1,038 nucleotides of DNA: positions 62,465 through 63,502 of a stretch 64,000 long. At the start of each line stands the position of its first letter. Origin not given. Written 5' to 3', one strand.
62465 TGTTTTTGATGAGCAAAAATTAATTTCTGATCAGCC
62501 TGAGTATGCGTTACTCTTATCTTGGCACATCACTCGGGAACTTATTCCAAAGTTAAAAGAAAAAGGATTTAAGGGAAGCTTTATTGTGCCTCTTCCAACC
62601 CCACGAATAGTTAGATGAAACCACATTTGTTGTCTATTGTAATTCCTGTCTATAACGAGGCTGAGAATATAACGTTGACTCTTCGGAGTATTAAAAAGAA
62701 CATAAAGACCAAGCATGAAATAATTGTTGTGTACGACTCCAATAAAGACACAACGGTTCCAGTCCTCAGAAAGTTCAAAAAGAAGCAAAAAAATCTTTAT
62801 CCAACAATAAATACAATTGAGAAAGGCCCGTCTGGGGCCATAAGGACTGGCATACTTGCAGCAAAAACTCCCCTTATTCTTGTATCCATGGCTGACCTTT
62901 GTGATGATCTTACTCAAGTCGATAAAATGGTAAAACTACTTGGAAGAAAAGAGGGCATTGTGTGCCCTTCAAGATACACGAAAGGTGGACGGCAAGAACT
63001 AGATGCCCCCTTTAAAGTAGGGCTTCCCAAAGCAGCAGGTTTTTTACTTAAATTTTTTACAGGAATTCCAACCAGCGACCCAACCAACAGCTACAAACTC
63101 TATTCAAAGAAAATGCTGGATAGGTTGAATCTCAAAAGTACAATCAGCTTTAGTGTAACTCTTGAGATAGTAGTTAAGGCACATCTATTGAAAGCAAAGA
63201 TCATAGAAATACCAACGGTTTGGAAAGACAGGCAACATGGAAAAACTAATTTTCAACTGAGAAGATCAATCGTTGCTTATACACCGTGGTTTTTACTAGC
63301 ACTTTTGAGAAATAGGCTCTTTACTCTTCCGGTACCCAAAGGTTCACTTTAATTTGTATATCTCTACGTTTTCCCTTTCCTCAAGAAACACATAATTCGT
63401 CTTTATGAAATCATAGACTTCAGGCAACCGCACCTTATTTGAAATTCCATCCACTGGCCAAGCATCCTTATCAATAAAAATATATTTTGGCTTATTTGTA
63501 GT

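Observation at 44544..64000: A ~20-kb glycosylation island with ~5 GT-C polytopic transferases and five Dpm1-like polyprenyl-phosphate sugar synthases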

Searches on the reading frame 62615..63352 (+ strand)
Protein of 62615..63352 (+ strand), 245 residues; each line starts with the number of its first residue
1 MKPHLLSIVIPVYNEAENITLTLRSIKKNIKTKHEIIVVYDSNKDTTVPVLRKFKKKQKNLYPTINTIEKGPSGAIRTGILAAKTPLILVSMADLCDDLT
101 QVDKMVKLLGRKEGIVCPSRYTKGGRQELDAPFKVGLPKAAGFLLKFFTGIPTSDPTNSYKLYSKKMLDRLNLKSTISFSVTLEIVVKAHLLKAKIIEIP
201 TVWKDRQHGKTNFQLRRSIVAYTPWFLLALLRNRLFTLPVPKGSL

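Call 4: search_protein_families(library=pfam, proteins=[window:62615-63352:+], max_evalue=0.01)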
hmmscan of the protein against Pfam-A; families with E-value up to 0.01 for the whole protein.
window:62615-63352:+ (245 aa): 3 families
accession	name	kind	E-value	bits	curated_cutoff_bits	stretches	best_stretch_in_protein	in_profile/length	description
PF00535.33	Glycos_transf_2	-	1.5e-22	80.8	23.3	1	7-170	1-166/168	Glycosyl transferase family 2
PF10111.15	Glyco_tranf_2_2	-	0.00018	21.5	27.3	1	7-109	1-106/276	Glycosyltransferase like family 2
PF13641.12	Glyco_tranf_2_3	-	0.00092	19.7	27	1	4-91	2-93/230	Glycosyltransferase like family 2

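Call 9: search_protein_families(library=ncbifam, proteins=[window:62615-63352:+], max_evalue=0.01)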
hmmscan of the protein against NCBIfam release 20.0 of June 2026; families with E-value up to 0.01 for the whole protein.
window:62615-63352:+ (245 aa): 16 families
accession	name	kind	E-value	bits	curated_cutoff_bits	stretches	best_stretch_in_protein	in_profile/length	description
TIGR03937.1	PgaC_IcaA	equivalog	9.7e-11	41.2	422.3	1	5-108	46-149/407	poly-beta-1,6-N-acetyl-D-glucosamine synthase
NF007986.1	PRK10714.1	equivalog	3.7e-10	39.3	529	1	6-219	8-216/316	undecaprenyl-phosphate 4-deoxy-4-formamido-L-arabinose transferase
TIGR04283.1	glyco_like_mftF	equivalog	1.1e-09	38.3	182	1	6-95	1-83/221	TIGR04283 family arsenosugar biosynthesis glycosyltransferase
NF047588.1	GlcsyltransPgfSStrep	equivalog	1.6e-09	37.4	500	1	6-219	3-211/308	glycosyltransferase PgfS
NF007482.0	PRK10073.1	equivalog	5.3e-09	35.5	423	1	4-97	6-96/334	glycosyltransferase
NF041875.1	EPS_EpsD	equivalog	1.5e-08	34.4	370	1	6-92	1-87/325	exopolysaccharide biosynthesis glycosyltransferase EpsD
NF047683.1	TeichurnBiosyTuaG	equivalog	6.7e-08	32.5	400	1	4-108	6-110/252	teichuronic acid biosynthesis protein TuaG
NF041391.1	DPhHxTase_Halo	equivalog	7.3e-07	28.4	375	1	12-211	3-190/213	dolichyl-phosphate hexose transferase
TIGR04182.1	glyco_TIGR04182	equivalog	1.6e-06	27.7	325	1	7-214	3-202/293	S-layer glycoprotein N-glycosyltransferase AglJ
NF050050.1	ProtGlycPglI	equivalog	2.3e-06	27.2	500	1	5-90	3-89/306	GalNAc(5)-diNAcBac-PP-undecaprenol beta-1,3-glucosyltransferase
NF058614.1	PPMAGASynPpgS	equivalog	9.9e-06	25.1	370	1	8-187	4-180/226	polyprenyl-phospho-N-acetylgalactosaminyl synthase PpgS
NF038302.1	EPS_HpsE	equivalog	1.2e-05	24.5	300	1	6-88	3-90/307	hormogonium polysaccharide biosynthesis glycosyltransferase HpsE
TIGR03111.1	glyc2_xrt_Gpos1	hypoth_equivalog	2.7e-05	23.2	363.95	1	6-115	51-162/439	TIGR03111 family XrtG-associated glycosyltransferase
TIGR03469.1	HpnB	hypoth_equivalog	0.00027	20.1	379.25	1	7-107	47-158/386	hopene-associated glycosyltransferase HpnB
NF045692.1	OglycostaseCruG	equivalog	0.00058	18.9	600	1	6-58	43-95/386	2'-O-glycosyltransferase CruG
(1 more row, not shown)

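Call 17: find_related_loci(query=window:62615-63352:+, collection=genome_contigs, flank=10000)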
Query window:62615-63352:+ (245 aa) in genome_contigs; peptide patterns used: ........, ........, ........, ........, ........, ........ (x = any residue, [..] = any of these).
287 stretches matched a pattern; 4 encode a relative of the query (tblastn E <= 1e-3); 4 distinct loci.
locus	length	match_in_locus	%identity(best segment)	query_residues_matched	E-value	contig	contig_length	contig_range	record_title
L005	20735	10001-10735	91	1-245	5e-152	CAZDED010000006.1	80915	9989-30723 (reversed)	MAG TPA_asm: uncultured Gammaproteobacteria bacterium isolate SRP278252_co2_138 genome assembly, contig: NODE_432_length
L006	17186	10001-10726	79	1-242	1e-130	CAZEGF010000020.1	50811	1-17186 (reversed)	MAG TPA_asm: uncultured Gammaproteobacteria bacterium isolate SRP135725_co2_582 genome assembly, contig: k141_1268057, w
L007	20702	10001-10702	62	6-239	3e-96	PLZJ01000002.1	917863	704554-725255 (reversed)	MAG: Candidatus Levyibacteriota bacterium isolate palsa_1332 73.20120700_P3D.151_contig_1296, whole genome shotgun seque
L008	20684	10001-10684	29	6-230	4e-19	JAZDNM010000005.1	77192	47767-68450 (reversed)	MAG: archaeon isolate MEGAHIT-group-0.710 k141_18459432, whole genome shotgun sequence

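Call 20: search_protein_families(library=pfam, proteins=[L005:10730-12295:-, L005:12265-15048:-, L005:15045-17267:-, L005:17270-18373:-, L005:18448-19668:+, L005:19669-20610:-], max_evalue=0.001)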
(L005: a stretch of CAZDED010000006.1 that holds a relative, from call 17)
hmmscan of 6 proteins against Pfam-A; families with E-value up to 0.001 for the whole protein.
L005:10730-12295:- (521 aa): 0 families

L005:12265-15048:- (927 aa): 1 family
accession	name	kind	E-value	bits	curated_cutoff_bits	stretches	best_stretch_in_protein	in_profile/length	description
PF09586.16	YfhO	-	2.9e-09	36.3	28.5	1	729-809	753-835/835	Bacterial membrane protein YfhO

L005:15045-17267:- (740 aa): 6 families
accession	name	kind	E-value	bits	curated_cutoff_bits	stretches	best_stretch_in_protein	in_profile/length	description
PF00535.33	Glycos_transf_2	-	2e-19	70.6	23.3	1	4-187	1-167/168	Glycosyl transferase family 2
PF10111.15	Glyco_tranf_2_2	-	7e-11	42.6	27.3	1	29-240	27-232/276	Glycosyltransferase like family 2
PF13231.12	PMT_2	-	1.5e-10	42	26.1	1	329-481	2-158/160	Dolichyl-phosphate-mannose-protein mannosyltransferase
PF13641.12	Glyco_tranf_2_3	-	6.9e-07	29.9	27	1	33-229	32-216/230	Glycosyltransferase like family 2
PF02709.20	Glyco_transf_7C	-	0.00043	20.3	23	1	174-216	21-64/78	N-terminal domain of galactosyltransferase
PF13506.12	Glyco_transf_21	-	0.00062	19.7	21.7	0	163-240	93-170/174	Glycosyl transferase family 21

L005:17270-18373:- (367 aa): 5 families
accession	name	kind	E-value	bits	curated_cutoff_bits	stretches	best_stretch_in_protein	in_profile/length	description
PF00534.26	Glycos_transf_1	-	1.5e-22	80.4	26.4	1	256-344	81-171/172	Glycosyl transferases group 1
PF13692.12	Glyco_trans_1_4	-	1.5e-20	74.4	27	1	253-331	60-141/142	Glycosyl transferases group 1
PF13524.12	Glyco_trans_1_2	-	2.8e-08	34.2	25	1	248-360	24-143/144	Glycosyl transferase-like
PF13439.12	Glyco_transf_4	-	2.6e-07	31.3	28.5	1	11-200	1-169/170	Glycosyltransferase Family 4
PF20706.3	GT4-conflict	-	5.4e-06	26.1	26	1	258-311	272-325/385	Family 4 Glycosyltransferase in conflict systems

L005:18448-19668:+ (406 aa): 2 families
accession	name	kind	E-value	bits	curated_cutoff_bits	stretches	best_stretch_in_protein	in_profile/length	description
PF13440.11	Polysacc_synt_3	-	7.2e-58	196.6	23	1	31-323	1-293/293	Polysaccharide biosynthesis protein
PF01943.22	Polysacc_synt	-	1.1e-30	107.4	28.2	1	10-270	4-270/274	Polysaccharide biosynthesis protein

L005:19669-20610:- (313 aa): 4 families
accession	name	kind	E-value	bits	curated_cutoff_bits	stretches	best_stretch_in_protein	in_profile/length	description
PF00535.33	Glycos_transf_2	-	2.7e-24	86.4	23.3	1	17-133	1-118/168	Glycosyl transferase family 2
PF13641.12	Glyco_tranf_2_3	-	9.6e-09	36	27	1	16-209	3-209/230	Glycosyltransferase like family 2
PF10111.15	Glyco_tranf_2_2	-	1.3e-07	31.8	27.3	1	22-197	6-203/276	Glycosyltransferase like family 2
PF13506.12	Glyco_transf_21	-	9.7e-07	28.9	21.7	1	90-209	26-152/174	Glycosyl transferase family 21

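Call 21: search_protein_families(library=pfam, proteins=[L007:112-1431:-, L007:1428-1895:-, L007:1892-3415:-, L007:3481-4203:+, L007:10753-11646:-, L007:11687-13255:-, L007:13555-14271:-, L007:14273-16849:-, L007:16836-19082:-, L007:19072-20187:-], max_evalue=0.001)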
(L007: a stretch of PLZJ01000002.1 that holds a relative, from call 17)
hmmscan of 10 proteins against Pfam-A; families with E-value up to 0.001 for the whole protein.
L007:112-1431:- (439 aa): 0 families

L007:1428-1895:- (155 aa): 0 families

L007:1892-3415:- (507 aa): 2 families
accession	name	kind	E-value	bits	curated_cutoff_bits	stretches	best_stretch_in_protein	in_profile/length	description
PF13231.12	PMT_2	-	1.6e-05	25.6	26.1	1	59-208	4-152/160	Dolichyl-phosphate-mannose-protein mannosyltransferase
PF11028.14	TMEM260-like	-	0.00012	22.4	24.2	1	52-188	14-173/179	Protein O-mannosyl-transferase TMEM260-like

L007:3481-4203:+ (240 aa): 1 family
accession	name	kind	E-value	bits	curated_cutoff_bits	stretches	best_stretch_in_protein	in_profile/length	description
PF00535.33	Glycos_transf_2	-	5.8e-11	43.1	23.3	1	35-137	27-134/168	Glycosyl transferase family 2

L007:10753-11646:- (297 aa): 5 families
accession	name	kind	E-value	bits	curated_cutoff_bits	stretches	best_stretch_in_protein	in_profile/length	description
PF13489.12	Methyltransf_23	-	9.3e-18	64.9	27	1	81-237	21-163/164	Methyltransferase domain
PF08242.18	Methyltransf_12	-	5.3e-09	37.1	30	1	87-173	1-98/98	Methyltransferase domain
PF08241.18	Methyltransf_11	-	1.4e-06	29.2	21.2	1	87-175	1-95/95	Methyltransferase domain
PF13847.12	Methyltransf_31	-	1.8e-05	24.9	27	1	91-179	12-113/145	Methyltransferase domain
PF13649.12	Methyltransf_25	-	5.5e-05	24.2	27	1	87-171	2-97/97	Methyltransferase domain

L007:11687-13255:- (522 aa): 0 families

L007:13555-14271:- (238 aa): 9 families
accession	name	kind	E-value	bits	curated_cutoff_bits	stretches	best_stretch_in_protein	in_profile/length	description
PF08242.18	Methyltransf_12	-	4.5e-10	40.6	30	1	38-134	1-98/98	Methyltransferase domain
PF08241.18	Methyltransf_11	-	5.7e-10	40.1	21.2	1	38-136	1-95/95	Methyltransferase domain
PF13489.12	Methyltransf_23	-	1.3e-09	38.5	27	1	36-191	25-156/164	Methyltransferase domain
PF13847.12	Methyltransf_31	-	1.4e-08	35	27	1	37-159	7-114/145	Methyltransferase domain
PF13649.12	Methyltransf_25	-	1.5e-08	35.7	27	1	38-132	2-97/97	Methyltransferase domain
PF00398.26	RrnaAD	-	2.2e-07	30.7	24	1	23-99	20-94/263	Ribosomal RNA adenine dimethylase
PF05219.18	DREV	-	1.1e-05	25.1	26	1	35-147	96-199/265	DREV methyltransferase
PF05175.20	MTS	-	0.00021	21.4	23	1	37-161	35-163/170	Methyltransferase small domain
PF06080.18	DUF938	-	0.00036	20.8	27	1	37-139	29-140/202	Protein of unknown function (DUF938)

L007:14273-16849:- (858 aa): 2 families
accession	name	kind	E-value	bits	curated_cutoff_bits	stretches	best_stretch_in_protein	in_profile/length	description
PF09586.16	YfhO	-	2.9e-08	33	28.5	1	632-823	651-835/835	Bacterial membrane protein YfhO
PF20176.3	DUF6541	-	2.2e-05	23.4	29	1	139-388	213-451/646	Family of unknown function (DUF6541)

L007:16836-19082:- (748 aa): 4 families
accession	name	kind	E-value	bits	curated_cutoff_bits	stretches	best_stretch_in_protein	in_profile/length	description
PF00535.33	Glycos_transf_2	-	9.3e-17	61.9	23.3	1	7-121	1-121/168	Glycosyl transferase family 2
PF13231.12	PMT_2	-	1e-08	36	26.1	1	329-483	2-159/160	Dolichyl-phosphate-mannose-protein mannosyltransferase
PF13641.12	Glyco_tranf_2_3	-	1e-08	35.9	27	1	53-227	58-214/230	Glycosyltransferase like family 2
PF02709.20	Glyco_transf_7C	-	3.6e-06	27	23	1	173-224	20-74/78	N-terminal domain of galactosyltransferase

L007:19072-20187:- (371 aa): 5 families
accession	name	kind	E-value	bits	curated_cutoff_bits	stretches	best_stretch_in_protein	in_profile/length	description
PF00534.26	Glycos_transf_1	-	2.6e-25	89.3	26.4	1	256-346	81-172/172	Glycosyl transferases group 1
PF13692.12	Glyco_trans_1_4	-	3.2e-15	57.1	27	1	259-331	68-141/142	Glycosyl transferases group 1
PF20706.3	GT4-conflict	-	2.9e-07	30.3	26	1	256-310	270-324/385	Family 4 Glycosyltransferase in conflict systems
PF13439.12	Glyco_transf_4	-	3.3e-07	30.9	28.5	1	16-205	2-169/170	Glycosyltransferase Family 4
PF13524.12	Glyco_trans_1_2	-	2.2e-06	28.1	25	1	257-360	36-142/144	Glycosyl transferase-like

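Call 25: find_encoding_contigs(protein=window:62615-63352:+, flank=10000, max_places=3)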
Protein window:62615-63352:+ (245 aa): 1 contig read that carries it; 1 place shown.
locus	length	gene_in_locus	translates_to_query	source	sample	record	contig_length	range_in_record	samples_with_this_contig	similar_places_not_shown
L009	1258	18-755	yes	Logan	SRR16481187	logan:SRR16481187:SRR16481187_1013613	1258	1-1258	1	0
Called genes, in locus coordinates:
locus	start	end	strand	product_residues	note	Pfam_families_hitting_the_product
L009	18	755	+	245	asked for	PF00535:Glycos_transf_2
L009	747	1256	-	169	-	?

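Call 58: search_protein_families(library=pfam, proteins=[L005:10730-12295:-, L007:11687-13255:-], max_evalue=10)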
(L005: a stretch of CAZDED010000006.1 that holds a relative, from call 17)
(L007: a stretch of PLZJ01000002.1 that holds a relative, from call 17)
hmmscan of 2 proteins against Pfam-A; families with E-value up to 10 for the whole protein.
L005:10730-12295:- (521 aa): 1 family
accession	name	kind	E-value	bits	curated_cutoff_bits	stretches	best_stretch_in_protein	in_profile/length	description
PF11992.13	TgpA_N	-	4.9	6.5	30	1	74-145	60-134/333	TgpA N-terminal domain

L007:11687-13255:- (522 aa): 0 families

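Call 85: search_solved_structures(query=window:62615-63352:+, max_evalue=0.001)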
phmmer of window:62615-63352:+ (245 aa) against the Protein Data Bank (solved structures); distinct sequences matched with E-value up to 0.001: 12.
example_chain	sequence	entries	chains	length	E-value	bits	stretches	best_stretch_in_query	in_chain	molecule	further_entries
5mlz_A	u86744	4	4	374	6.3e-14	55.2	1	6-214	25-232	Dolichol monophosphate mannose synthase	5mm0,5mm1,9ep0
9hwj_A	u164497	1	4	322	8.9e-06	28.6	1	6-219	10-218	Undecaprenyl-phosphate 4-deoxy-4-formamido-L-arabinose transferase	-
9bhc_C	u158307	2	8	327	1.4e-05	28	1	6-219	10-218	Undecaprenyl-phosphate 4-deoxy-4-formamido-L-arabinose transferase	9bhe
8vxh_A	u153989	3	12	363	1.9e-05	27.5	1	6-219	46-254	Undecaprenyl-phosphate 4-deoxy-4-formamido-L-arabinose transferase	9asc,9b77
2z87_A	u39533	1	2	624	2.6e-05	27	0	6-121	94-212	Chondroitin synthase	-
2z86_A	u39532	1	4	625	2.7e-05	27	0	6-121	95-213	Chondroitin synthase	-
5tze_C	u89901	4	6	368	9.4e-05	25.2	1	6-89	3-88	Glycosyl transferase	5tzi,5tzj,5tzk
5tz8_A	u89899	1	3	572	0.00013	24.8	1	6-89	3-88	Glycosyl transferase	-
5hea_A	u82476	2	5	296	0.00073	22.3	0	4-88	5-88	Putative glycosyltransferase (GalT1)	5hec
5eke_A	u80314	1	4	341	0.00087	22.1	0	6-126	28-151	Uncharacterized glycosyltransferase sll0501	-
5ekp_C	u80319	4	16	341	0.00087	22.1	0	6-126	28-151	Uncharacterized glycosyltransferase sll0501 | Glycosyltransferase sll0501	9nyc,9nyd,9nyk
9nye_A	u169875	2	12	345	0.00089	22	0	6-126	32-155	Glycosyltransferase sll0501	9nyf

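Call 90: find_related_loci(query=L005:19669-20610:-, collection=metagenome_contigs, flank=10000)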
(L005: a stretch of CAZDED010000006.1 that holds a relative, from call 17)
Query L005:19669-20610:- (313 aa) in metagenome_contigs; peptide patterns used: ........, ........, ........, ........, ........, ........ (x = any residue, [..] = any of these).
298 stretches matched a pattern; 42 encode a relative of the query (tblastn E <= 1e-3); 42 distinct loci.
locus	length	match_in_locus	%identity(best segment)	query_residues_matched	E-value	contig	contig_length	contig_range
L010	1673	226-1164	90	1-313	0e+0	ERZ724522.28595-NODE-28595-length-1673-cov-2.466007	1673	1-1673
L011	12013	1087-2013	50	13-313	9e-99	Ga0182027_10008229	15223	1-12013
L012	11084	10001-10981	45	1-313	4e-86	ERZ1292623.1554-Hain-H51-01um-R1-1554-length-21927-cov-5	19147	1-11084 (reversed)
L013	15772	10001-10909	45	14-311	6e-83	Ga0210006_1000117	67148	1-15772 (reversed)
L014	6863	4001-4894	45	13-300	7e-79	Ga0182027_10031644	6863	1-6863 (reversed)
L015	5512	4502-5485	37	11-312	1e-59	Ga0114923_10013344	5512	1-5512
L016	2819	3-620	44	104-310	1e-51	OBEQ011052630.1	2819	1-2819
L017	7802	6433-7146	37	11-261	2e-40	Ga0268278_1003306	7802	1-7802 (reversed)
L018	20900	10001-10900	45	14-308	5e-83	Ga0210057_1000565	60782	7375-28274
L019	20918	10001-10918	44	15-311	2e-81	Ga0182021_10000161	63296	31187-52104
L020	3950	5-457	44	171-313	1e-28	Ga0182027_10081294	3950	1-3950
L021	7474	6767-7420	25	16-230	1e-16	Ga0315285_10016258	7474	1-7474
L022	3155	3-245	41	230-312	1e-13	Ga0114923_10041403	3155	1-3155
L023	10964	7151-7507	34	10-130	6e-12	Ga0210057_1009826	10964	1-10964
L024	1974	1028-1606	29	16-214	5e-11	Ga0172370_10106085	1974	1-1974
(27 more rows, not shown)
